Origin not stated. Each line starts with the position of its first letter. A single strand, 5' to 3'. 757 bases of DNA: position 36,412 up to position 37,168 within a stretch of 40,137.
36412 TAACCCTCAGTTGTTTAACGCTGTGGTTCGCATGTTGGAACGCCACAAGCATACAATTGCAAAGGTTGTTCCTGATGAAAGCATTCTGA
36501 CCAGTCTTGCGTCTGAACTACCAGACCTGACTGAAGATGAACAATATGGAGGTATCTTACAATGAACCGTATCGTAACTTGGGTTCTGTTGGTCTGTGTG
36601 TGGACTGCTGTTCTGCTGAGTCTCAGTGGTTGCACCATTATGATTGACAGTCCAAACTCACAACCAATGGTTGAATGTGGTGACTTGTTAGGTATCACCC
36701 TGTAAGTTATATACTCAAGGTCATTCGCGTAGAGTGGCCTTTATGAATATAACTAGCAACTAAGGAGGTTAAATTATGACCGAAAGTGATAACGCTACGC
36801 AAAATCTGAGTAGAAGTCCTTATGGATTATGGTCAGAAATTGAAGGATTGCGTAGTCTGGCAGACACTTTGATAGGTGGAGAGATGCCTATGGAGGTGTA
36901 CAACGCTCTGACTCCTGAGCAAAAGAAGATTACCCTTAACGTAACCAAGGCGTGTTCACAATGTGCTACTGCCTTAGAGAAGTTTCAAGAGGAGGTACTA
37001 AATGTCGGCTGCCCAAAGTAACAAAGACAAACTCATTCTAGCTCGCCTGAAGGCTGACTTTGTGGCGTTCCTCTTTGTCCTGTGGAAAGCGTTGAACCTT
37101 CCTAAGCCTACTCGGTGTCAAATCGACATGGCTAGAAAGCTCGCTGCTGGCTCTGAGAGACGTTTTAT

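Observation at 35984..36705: Atypical lysis cassette: extra 46-aa membrane protein before the holin, and a short lipoprotein without an obvious Rz partner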

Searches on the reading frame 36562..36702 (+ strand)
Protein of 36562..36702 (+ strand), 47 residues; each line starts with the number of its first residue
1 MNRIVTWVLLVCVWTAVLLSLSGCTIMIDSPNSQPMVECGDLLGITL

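Call 4: search_protein_families(library=phrogs, proteins=[window:36562-36702:+], max_evalue=0.1)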
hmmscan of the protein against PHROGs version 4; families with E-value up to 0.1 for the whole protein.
window:36562-36702:+ (47 aa): 1 family
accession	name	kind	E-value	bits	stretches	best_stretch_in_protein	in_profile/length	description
phrog_18517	-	unknown function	0.06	14.5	1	2-27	61-86/108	-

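Call 9: search_dna_similar(query=window:36562-36702:+, collection=phages, mode=protein, max_evalue=10, max_rows=30)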
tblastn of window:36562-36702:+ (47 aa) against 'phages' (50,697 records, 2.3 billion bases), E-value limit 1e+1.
Records with a match: 3; places in all: 3; records where one place covers at least 80% of the query: 3.
Best place of each record, by identity: >=99% 2; <60% 1.
By first word of the organism name: Escherichia 2; Erwinia 1.
By host as written in the record: - 2; Erwinia billingiae 1.
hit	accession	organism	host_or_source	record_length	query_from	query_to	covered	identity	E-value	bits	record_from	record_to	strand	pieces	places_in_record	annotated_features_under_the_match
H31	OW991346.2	Escherichia phage vB_Eco_Bam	River water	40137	1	47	100%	100.0%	8e-23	94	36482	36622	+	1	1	Hypothetical protien | putative terminase small subunit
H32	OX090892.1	Escherichia phage vB_Eco_Titus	-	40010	1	47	100%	100.0%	8e-23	94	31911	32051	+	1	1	hypothetical protein | DNA packaging protein A [Aeromonas phagePZL-Ah8]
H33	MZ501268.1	Erwinia phage AH06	Erwinia billingiae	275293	3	45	91%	35.6%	1e+1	28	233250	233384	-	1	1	300: hypothetical protein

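Call 15: search_protein_families(library=pfam, proteins=[window:36562-36702:+], max_evalue=1)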
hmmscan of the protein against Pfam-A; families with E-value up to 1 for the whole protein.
window:36562-36702:+ (47 aa): 0 families

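Call 72: find_homologous_proteins(query=A2, max_evalue=0.01)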
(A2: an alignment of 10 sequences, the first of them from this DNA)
Query A2 (10 sequences) (47 aa, profile of the alignment): 30 proteins with E <= 0.01 among 2284 candidates.
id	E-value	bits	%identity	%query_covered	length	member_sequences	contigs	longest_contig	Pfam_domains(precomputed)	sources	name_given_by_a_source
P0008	2.0e-17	80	77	100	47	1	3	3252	-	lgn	-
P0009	2.6e-17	80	96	100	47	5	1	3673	-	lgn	-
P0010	6.9e-16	75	38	51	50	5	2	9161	-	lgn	-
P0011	1.8e-15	74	44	57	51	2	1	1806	-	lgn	-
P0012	2.8e-15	73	45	47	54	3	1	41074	-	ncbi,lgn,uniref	ncbi:putative I-spanin [Aeromonas phage phiA014S]|uniref:I-spanin n=1 Tax=Aeromonas phage phiA014S T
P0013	3.6e-15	73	44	57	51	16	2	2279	-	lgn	-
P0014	4.7e-15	73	48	49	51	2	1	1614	-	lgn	-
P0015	8.1e-15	72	83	100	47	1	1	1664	-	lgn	-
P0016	1.1e-14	71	37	57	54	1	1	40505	-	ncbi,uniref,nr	ncbi:putative i-spanin [Aeromonas phage JELG-KS1]|uniref:I-spanin n=1 Tax=Aeromonas phage JELG-KS1 T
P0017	2.6e-14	70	44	53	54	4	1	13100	-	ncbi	ncbi:MAG: hypothetical protein ACRDC4_07300 [Plesiomonas sp.]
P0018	1.9e-13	67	50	38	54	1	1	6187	-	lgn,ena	-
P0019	5.1e-13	66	44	38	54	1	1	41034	-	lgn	-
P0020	1.3e-10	58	-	-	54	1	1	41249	-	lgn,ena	-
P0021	7.6e-10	56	-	-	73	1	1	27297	-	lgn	-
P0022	2.4e-9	54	50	34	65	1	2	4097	-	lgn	-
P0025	1.9e-8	51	44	38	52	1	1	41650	-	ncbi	ncbi:MAG: hypothetical protein ACRCW3_00180 [Metamycoplasmataceae bacterium]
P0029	7.5e-8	50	75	26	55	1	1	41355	-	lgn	-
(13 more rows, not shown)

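Call 74: find_encoding_contigs(protein=P0029, flank=10000, max_places=2)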
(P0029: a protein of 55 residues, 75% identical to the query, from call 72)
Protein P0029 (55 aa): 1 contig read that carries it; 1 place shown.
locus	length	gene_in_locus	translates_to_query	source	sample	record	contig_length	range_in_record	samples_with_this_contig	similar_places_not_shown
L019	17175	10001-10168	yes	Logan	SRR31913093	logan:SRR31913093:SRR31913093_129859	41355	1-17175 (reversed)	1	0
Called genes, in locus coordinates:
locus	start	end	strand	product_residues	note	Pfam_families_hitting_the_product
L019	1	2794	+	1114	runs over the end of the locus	-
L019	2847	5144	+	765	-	PF26212:Phage_T7_Gp15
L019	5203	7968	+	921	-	PF03906:Phage_T7_tail, PF12708:Pect-lyase_RHGA_epim (faint), PF13229:Beta_helix (weak)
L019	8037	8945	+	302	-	-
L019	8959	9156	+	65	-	PF10746:Phage_holin_2_2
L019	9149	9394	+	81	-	PF11123:DNA_Packaging_2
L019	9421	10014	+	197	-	-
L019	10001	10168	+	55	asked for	-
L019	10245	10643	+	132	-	PF13392:HNH_3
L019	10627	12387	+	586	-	PF22530:Terminase-T7_RNaseH-like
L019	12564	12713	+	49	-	-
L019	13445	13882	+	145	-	PF07486:Hydrolase_2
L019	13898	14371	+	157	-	PF23780:S-AdoMet_lyase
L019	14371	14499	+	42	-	-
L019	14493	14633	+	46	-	PF26851:Phage_T7_0_6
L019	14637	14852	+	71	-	-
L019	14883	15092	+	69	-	-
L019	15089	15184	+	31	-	-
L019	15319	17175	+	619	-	?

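Call 75: find_encoding_contigs(protein=P0025, flank=10000, max_places=2)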
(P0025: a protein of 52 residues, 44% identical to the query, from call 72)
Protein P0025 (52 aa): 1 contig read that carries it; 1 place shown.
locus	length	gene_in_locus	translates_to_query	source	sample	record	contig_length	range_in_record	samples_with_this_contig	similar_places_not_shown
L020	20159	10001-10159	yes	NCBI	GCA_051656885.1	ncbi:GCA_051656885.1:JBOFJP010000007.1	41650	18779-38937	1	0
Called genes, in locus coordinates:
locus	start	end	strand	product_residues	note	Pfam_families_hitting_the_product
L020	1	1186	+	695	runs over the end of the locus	PF26212:Phage_T7_Gp15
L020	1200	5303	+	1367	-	PF01464:SLT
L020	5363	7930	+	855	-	PF03906:Phage_T7_tail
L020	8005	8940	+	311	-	-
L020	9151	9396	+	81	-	PF11123:DNA_Packaging_2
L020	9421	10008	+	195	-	-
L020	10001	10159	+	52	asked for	-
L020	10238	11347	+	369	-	-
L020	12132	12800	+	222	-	PF22530:Terminase-T7_RNaseH-like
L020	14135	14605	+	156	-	PF23780:S-AdoMet_lyase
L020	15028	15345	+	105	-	-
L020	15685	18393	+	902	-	PF14700:RPOL_N, PF00940:RNA_pol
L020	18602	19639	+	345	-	PF01068:DNA_ligase_A_M, PF17879:DNA_ligase_C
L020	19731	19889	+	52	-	PF16857:RNA_pol_inhib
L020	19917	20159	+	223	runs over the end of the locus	PF21448:DNMK (weak)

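Call 76: find_encoding_contigs(protein=P0015, flank=5000, max_places=2)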
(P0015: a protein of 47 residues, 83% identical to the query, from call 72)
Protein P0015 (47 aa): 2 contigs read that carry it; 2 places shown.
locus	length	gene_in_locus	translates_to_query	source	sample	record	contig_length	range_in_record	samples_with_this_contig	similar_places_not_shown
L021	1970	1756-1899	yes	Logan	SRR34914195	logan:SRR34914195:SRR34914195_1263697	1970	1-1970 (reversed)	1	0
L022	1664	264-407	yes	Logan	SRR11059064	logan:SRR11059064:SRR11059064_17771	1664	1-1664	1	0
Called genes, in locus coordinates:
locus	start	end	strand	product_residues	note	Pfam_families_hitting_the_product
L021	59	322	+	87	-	-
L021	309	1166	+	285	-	-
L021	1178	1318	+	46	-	-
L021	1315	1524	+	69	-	PF10746:Phage_holin_2_2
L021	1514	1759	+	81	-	PF11123:DNA_Packaging_2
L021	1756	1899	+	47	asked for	-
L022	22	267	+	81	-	PF11123:DNA_Packaging_2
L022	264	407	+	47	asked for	-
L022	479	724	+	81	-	-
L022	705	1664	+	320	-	?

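Call 89: predict_structure(alignment_id=A4)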
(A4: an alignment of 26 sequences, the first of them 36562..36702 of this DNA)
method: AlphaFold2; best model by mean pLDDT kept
length: 47 residues; sequences in the alignment: 26
mean_pLDDT: 67.5   pTM: 0.36
mean pLDDT of the five models: 67.5, 65.2, 64.7, 64.3, 63.4
residues with pLDDT >= 90: 6; 70-90: 14; 50-70: 17; < 50: 10
segments of 3 or more residues with pLDDT < 50: 40-42, 44-47
pLDDT, mean of each block of 10 residues (from residue 1): 86 86 61 51 48
secondary structure, 60 per line:
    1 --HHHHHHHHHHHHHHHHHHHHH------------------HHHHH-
elements in order: H3-23 H42-46

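Call 91: search_protein_families(library=ncbifam, proteins=[window:36562-36702:+, L019:9421-10011:+], max_evalue=1)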
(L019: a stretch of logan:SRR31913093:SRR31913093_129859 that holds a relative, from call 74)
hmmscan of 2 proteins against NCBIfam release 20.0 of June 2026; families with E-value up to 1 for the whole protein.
window:36562-36702:+ (47 aa): 2 families
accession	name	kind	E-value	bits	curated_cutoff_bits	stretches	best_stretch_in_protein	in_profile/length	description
NF041245.1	T6SS_IglE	equivalog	0.088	12.8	75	1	11-33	2-24/131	type VI secretion system lipoprotein IglE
NF047847.2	SS_mature_LptM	equivalog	0.86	9.7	27.7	0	1-24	1-20/31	LPS translocon maturation chaperone LptM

L019:9421-10011:+ (197 aa): 2 families
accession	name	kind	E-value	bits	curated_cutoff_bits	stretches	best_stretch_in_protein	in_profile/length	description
NF008406.0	PRK11212.1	equivalog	0.0037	16.8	252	1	90-158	107-177/221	7-cyano-7-deazaguanine/7-aminomethyl-7-deazaguanine transporter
NF006249.0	PRK08387.1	equivalog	0.049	14.1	111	1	96-185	39-130/133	putative monovalent cation/H+ antiporter subunit B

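Call 92: search_protein_families(library=pfam, proteins=[L019:9421-10011:+], max_evalue=1)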
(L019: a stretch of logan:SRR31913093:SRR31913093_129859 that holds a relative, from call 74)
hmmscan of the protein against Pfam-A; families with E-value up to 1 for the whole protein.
L019:9421-10011:+ (197 aa): 2 families
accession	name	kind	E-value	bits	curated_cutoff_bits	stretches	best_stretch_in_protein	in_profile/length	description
PF13024.11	DUF3884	-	0.015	15.3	21.7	1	142-184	4-45/73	Protein of unknown function (DUF3884)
PF05808.16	Podoplanin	-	0.13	13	30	1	93-119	107-134/135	Podoplanin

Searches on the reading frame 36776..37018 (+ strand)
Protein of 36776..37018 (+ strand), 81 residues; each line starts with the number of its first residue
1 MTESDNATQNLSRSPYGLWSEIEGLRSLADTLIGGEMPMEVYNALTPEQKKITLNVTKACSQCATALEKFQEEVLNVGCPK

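Call 4: search_protein_families(library=phrogs, proteins=[window:36776-37018:+], max_evalue=0.1)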
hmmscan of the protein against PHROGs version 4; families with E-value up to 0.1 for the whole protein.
window:36776-37018:+ (81 aa): 1 family
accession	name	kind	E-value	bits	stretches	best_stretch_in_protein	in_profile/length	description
phrog_4705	-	unknown function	0.073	14.4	1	46-72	16-42/88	-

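Call 15: search_protein_families(library=pfam, proteins=[window:36776-37018:+], max_evalue=1)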
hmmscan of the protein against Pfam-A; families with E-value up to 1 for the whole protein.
window:36776-37018:+ (81 aa): 0 families

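Call 91: search_protein_families(library=ncbifam, proteins=[window:36776-37018:+], max_evalue=1)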
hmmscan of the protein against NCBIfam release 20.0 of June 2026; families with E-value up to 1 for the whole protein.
window:36776-37018:+ (81 aa): 1 family
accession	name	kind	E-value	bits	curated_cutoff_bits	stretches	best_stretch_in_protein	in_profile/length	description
NF007769.1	PRK10455.1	equivalog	0.094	13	174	1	36-51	123-138/160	ATP-independent periplasmic protein-refolding chaperone Spy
